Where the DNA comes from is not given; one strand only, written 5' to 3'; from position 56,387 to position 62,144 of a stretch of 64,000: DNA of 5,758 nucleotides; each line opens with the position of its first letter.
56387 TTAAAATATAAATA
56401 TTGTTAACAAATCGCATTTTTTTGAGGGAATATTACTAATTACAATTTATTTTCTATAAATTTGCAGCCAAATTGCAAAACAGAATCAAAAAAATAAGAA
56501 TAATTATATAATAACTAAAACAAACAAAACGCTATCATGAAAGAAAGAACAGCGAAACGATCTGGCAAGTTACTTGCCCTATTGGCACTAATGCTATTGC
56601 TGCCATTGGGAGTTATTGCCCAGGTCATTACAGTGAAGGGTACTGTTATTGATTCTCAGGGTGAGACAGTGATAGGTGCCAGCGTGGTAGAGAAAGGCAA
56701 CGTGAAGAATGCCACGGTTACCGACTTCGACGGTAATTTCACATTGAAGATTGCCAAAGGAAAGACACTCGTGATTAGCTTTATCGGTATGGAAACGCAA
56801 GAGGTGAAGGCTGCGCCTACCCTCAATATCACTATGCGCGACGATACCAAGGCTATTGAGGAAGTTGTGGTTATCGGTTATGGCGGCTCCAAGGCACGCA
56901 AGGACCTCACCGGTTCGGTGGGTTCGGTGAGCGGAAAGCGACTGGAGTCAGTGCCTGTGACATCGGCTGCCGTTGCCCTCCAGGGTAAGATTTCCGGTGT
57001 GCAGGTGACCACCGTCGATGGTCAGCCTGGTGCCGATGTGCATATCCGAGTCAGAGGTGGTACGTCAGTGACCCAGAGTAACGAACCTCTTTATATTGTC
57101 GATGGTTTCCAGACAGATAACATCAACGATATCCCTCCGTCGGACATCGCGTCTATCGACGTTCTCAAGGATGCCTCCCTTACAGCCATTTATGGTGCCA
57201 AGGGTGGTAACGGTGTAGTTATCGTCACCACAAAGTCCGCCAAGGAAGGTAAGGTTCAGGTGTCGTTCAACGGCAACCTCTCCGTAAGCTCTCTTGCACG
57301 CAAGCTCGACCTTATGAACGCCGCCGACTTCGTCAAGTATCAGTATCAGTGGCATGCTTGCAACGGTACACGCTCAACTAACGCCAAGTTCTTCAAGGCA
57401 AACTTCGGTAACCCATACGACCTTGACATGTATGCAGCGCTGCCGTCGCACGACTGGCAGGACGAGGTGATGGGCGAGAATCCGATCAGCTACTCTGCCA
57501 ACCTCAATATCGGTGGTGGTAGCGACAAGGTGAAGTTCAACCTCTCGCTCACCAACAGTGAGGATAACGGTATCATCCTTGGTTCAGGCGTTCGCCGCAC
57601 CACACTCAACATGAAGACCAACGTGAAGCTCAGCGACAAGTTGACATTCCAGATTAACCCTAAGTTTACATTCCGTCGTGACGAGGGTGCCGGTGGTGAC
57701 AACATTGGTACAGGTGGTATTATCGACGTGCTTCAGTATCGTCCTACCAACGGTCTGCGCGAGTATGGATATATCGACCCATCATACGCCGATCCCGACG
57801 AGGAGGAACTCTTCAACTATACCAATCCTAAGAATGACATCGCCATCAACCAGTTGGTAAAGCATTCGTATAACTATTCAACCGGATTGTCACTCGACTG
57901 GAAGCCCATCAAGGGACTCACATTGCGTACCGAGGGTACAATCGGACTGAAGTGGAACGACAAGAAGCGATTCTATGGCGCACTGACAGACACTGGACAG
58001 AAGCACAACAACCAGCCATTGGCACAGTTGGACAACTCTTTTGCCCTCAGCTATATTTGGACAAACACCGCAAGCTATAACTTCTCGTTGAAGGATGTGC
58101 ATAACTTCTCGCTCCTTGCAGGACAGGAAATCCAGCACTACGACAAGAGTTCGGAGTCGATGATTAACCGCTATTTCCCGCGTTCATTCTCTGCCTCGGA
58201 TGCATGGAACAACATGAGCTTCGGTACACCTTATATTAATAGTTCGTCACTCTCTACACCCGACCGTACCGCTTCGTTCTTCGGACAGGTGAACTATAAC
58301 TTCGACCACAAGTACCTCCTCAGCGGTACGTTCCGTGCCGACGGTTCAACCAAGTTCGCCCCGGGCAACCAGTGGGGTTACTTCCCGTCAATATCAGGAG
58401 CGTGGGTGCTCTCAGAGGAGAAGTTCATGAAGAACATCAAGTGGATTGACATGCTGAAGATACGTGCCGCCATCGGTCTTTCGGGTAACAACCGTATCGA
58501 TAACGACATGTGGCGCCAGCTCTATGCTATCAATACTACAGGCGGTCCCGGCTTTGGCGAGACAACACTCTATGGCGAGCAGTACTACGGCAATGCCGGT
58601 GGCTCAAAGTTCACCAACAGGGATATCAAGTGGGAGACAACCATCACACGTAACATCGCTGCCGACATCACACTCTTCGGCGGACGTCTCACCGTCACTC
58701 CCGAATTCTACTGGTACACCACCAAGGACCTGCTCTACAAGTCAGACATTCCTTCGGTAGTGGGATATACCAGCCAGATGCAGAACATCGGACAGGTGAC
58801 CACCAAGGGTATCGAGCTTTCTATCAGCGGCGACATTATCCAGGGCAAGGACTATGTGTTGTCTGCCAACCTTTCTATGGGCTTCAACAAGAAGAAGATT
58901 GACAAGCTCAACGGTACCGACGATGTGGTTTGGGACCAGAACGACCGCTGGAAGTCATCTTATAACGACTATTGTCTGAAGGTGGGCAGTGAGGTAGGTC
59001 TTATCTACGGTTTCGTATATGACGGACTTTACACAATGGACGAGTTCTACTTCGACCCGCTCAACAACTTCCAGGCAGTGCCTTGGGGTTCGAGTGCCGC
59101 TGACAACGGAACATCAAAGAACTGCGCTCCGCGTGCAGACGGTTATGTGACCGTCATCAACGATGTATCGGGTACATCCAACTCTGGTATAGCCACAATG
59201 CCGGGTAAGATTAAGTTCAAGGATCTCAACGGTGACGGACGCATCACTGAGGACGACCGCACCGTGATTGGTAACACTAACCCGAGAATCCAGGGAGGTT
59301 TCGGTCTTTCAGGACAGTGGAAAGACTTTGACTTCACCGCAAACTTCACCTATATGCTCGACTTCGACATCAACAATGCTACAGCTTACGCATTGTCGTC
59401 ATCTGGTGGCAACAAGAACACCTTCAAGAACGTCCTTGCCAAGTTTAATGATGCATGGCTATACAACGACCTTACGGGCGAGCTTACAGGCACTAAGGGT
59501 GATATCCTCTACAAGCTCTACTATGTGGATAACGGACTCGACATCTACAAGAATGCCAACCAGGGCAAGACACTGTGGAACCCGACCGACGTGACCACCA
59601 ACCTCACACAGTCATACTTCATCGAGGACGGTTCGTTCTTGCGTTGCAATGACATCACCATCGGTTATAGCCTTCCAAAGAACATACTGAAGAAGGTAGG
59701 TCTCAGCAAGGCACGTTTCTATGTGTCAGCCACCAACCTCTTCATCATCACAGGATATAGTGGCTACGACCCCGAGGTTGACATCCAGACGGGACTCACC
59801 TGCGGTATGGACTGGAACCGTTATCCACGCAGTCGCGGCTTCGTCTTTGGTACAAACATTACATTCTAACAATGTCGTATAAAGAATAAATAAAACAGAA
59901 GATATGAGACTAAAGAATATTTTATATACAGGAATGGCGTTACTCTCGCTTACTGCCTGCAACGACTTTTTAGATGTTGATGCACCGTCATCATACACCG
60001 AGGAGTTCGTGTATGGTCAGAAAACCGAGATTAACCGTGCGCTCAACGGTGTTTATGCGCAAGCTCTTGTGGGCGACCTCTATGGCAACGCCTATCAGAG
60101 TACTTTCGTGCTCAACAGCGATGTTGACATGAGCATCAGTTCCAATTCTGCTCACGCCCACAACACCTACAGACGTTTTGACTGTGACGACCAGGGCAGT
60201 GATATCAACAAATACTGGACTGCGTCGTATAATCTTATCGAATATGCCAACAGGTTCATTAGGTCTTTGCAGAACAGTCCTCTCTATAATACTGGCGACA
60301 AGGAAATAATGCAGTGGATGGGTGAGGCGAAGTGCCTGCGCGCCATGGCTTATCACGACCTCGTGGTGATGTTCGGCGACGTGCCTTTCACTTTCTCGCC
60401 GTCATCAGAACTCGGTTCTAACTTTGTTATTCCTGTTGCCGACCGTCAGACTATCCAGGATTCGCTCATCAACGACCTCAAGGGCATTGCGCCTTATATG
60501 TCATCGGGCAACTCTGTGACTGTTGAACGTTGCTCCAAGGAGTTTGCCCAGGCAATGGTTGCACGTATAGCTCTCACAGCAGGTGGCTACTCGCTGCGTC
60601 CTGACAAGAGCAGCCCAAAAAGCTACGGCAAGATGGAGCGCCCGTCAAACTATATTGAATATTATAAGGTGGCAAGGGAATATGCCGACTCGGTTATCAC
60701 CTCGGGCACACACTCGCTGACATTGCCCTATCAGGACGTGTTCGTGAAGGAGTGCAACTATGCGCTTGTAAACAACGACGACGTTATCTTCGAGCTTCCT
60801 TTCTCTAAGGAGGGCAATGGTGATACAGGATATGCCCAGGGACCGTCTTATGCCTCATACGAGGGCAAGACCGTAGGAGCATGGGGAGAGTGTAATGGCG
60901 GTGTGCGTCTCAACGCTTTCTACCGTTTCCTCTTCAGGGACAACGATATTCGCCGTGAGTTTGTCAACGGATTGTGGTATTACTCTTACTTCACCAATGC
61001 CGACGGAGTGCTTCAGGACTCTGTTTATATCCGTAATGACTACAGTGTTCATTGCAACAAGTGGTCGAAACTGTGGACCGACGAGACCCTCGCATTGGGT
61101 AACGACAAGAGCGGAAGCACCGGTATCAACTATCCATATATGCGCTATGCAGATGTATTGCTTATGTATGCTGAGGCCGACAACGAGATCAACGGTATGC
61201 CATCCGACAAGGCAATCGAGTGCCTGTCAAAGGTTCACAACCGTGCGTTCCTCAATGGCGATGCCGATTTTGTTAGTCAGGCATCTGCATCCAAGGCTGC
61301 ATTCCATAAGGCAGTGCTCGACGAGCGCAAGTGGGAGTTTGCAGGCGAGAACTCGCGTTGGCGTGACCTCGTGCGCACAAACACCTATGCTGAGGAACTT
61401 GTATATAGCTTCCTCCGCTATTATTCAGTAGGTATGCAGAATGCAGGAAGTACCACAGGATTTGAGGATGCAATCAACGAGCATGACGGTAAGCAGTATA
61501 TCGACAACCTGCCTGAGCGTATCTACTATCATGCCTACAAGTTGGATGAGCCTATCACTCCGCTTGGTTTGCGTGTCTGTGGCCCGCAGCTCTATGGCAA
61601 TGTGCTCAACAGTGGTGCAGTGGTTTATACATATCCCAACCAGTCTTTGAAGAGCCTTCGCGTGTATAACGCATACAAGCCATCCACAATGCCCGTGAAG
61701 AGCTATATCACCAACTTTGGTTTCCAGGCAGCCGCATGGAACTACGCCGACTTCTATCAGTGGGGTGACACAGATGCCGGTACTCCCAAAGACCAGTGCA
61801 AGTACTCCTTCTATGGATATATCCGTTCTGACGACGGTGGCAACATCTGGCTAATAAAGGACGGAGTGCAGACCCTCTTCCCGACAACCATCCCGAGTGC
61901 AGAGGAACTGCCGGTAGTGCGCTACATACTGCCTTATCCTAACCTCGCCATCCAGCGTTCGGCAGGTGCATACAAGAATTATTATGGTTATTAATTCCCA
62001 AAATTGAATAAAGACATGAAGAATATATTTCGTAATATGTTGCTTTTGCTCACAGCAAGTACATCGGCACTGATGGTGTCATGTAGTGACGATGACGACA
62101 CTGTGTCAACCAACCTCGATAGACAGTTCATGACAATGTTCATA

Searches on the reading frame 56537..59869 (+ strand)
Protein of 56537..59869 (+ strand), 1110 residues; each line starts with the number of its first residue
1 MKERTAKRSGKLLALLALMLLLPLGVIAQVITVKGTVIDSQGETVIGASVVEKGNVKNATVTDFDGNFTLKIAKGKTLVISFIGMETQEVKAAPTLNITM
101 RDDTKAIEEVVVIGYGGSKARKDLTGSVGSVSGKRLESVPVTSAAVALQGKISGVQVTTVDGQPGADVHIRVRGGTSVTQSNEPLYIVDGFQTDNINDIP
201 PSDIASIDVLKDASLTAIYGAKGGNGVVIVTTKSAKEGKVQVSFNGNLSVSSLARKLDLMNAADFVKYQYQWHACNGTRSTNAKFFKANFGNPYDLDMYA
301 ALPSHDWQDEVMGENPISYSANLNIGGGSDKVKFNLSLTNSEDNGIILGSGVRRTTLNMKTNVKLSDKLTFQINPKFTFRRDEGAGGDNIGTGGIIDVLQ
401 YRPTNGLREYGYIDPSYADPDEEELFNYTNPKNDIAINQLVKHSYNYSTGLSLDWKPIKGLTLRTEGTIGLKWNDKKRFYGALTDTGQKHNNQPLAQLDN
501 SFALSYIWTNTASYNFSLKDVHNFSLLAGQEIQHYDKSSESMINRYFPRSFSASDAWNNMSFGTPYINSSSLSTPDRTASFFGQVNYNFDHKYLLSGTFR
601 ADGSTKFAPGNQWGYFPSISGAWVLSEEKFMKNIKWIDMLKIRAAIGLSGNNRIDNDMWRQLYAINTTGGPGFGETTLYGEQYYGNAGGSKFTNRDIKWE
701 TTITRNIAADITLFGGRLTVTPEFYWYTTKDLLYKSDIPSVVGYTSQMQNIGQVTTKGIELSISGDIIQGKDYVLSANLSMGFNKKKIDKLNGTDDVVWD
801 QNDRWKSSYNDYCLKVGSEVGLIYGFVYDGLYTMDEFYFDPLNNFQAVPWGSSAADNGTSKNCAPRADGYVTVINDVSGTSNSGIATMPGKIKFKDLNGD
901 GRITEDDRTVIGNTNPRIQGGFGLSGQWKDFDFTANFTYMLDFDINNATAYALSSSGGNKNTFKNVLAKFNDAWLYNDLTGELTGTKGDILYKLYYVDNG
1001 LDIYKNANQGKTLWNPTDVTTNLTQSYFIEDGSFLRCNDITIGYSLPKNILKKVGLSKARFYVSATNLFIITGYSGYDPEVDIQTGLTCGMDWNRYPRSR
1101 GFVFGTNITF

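Call 6: search_protein_families(library=pfam, proteins=[window:56537-59869:+])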
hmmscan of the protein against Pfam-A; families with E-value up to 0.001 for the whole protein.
window:56537-59869:+ (1110 aa): 4 families
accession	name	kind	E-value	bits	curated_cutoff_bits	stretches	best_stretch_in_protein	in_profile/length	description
PF07715.20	Plug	-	3.7e-15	56.8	23.9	1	122-227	3-107/107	TonB-dependent Receptor Plug Domain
PF13715.12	CarbopepD_reg_2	-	3.2e-14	53.2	32.2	1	33-112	1-88/88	CarboxypepD_reg-like domain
PF13620.12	CarboxypepD_reg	-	1.9e-07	31.8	32.3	1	32-91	1-65/82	Carboxypeptidase regulatory-like domain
PF15976.11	CooC_C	-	5.2e-05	23.7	29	1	27-78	13-61/93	CS1-pili formation C-terminal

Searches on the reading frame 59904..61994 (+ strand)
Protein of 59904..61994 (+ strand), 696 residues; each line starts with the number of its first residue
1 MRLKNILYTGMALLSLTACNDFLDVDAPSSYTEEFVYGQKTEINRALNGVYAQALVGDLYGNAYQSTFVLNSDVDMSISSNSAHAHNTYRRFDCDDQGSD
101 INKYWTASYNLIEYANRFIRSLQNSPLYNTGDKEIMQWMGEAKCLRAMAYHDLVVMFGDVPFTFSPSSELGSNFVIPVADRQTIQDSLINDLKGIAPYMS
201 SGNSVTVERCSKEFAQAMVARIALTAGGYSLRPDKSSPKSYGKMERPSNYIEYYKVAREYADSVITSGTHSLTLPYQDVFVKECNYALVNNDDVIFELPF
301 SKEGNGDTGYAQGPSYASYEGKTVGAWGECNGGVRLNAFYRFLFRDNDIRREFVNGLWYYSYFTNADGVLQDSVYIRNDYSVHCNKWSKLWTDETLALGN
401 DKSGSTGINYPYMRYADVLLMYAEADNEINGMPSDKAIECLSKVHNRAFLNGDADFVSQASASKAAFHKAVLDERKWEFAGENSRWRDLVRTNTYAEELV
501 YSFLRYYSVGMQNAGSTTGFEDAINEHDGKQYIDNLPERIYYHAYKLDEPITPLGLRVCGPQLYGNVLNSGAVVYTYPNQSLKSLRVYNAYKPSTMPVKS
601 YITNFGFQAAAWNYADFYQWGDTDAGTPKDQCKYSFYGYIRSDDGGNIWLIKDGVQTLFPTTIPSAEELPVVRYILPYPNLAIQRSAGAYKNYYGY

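Call 6: search_protein_families(library=pfam, proteins=[window:59904-61994:+])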
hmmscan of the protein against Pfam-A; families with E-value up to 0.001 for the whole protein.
window:59904-61994:+ (696 aa): 2 families
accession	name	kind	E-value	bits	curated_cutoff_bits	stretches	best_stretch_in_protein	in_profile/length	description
PF07980.17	SusD_RagB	-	5e-33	115.4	23.1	1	293-526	2-268/297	SusD family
PF14322.12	SusD-like_3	-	9e-19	68.9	27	1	21-224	1-191/191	Starch-binding associating with outer membrane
